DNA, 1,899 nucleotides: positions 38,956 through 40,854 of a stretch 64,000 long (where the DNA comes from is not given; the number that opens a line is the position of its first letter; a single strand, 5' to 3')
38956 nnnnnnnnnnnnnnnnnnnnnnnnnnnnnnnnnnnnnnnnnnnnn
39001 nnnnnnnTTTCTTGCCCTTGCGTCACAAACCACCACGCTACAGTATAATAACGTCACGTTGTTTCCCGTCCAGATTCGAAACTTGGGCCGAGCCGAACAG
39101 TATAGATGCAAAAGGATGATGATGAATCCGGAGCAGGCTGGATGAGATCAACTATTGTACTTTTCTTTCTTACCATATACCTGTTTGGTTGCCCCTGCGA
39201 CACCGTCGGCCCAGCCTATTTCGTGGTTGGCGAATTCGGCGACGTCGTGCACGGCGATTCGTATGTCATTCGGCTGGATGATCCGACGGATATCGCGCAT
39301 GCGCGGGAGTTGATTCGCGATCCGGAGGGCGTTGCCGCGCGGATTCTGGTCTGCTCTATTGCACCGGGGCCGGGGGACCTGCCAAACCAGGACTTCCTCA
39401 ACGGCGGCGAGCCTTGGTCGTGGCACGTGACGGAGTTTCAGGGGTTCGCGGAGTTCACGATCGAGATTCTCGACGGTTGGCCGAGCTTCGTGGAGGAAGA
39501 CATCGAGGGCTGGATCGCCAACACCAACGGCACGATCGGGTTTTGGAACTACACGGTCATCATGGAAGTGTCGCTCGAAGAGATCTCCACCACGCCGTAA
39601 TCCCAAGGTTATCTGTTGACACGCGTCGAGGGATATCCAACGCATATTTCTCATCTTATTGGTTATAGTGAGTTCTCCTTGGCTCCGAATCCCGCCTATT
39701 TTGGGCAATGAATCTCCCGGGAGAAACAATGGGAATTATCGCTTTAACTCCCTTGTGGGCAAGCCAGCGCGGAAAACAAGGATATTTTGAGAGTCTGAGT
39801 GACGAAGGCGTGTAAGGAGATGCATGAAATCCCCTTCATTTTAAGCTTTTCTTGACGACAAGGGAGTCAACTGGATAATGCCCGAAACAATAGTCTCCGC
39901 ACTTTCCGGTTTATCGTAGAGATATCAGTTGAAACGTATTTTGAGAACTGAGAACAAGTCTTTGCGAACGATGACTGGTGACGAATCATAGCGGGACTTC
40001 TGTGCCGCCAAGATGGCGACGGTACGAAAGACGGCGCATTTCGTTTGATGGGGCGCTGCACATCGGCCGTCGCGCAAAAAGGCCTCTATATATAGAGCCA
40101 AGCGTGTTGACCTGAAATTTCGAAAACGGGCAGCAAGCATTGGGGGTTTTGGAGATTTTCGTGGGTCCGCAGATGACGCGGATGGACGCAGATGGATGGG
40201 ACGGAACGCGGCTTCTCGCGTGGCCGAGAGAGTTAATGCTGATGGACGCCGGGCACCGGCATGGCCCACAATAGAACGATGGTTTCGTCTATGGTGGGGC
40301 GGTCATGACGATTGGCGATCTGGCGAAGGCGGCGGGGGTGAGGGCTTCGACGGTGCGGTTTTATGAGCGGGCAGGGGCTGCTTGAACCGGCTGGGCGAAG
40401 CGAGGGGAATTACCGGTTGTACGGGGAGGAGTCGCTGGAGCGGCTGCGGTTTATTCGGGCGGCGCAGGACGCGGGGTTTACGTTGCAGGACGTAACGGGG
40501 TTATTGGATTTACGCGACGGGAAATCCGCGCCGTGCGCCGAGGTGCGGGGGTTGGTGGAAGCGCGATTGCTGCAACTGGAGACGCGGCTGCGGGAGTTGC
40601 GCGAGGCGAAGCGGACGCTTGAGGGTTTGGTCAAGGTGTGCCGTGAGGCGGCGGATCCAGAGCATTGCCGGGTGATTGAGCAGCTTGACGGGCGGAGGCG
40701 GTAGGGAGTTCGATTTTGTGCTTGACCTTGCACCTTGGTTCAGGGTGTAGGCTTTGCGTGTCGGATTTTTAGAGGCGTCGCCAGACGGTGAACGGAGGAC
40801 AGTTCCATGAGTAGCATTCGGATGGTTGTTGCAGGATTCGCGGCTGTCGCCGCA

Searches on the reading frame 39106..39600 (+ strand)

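Call 3: search_protein_families(library=pfam, proteins=[window:39106-39600:+], max_evalue=0.01)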
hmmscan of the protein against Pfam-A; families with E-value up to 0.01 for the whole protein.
window:39106-39600:+ (164 aa): 1 family
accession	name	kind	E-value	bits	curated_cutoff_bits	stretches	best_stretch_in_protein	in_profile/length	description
PF23621.1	BP74_N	-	2.5e-18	66.4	27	1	37-156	3-112/114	BP74 N-terminal domain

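Call 4: search_protein_families(library=padloc, proteins=[window:39106-39600:+], max_evalue=0.01)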
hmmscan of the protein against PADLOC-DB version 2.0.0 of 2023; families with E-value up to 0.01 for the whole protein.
window:39106-39600:+ (164 aa): 0 families

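Call 5: search_protein_families(library=ncbifam, proteins=[window:39106-39600:+], max_evalue=0.01)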
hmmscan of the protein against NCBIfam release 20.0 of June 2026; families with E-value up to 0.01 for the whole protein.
window:39106-39600:+ (164 aa): 0 families

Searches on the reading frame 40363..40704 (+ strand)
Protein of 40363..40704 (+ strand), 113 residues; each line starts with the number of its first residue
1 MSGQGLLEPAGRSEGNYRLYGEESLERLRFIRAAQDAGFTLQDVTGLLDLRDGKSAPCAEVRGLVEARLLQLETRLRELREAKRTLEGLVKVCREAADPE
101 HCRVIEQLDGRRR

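Call 3: search_protein_families(library=pfam, proteins=[window:40363-40704:+], max_evalue=0.01)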
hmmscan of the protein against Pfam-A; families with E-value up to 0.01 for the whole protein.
window:40363-40704:+ (113 aa): 3 families
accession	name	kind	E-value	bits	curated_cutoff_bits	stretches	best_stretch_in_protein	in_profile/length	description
PF09278.17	MerR-DNA-bind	-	8.4e-18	65.2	25.4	1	25-89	1-65/65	MerR, DNA binding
PF13411.12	MerR_1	-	1.4e-10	41.6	21.6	1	4-49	23-67/69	MerR HTH family regulatory protein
PF00376.29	MerR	-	0.0038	17.5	28.2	1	4-20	22-38/38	MerR family regulatory protein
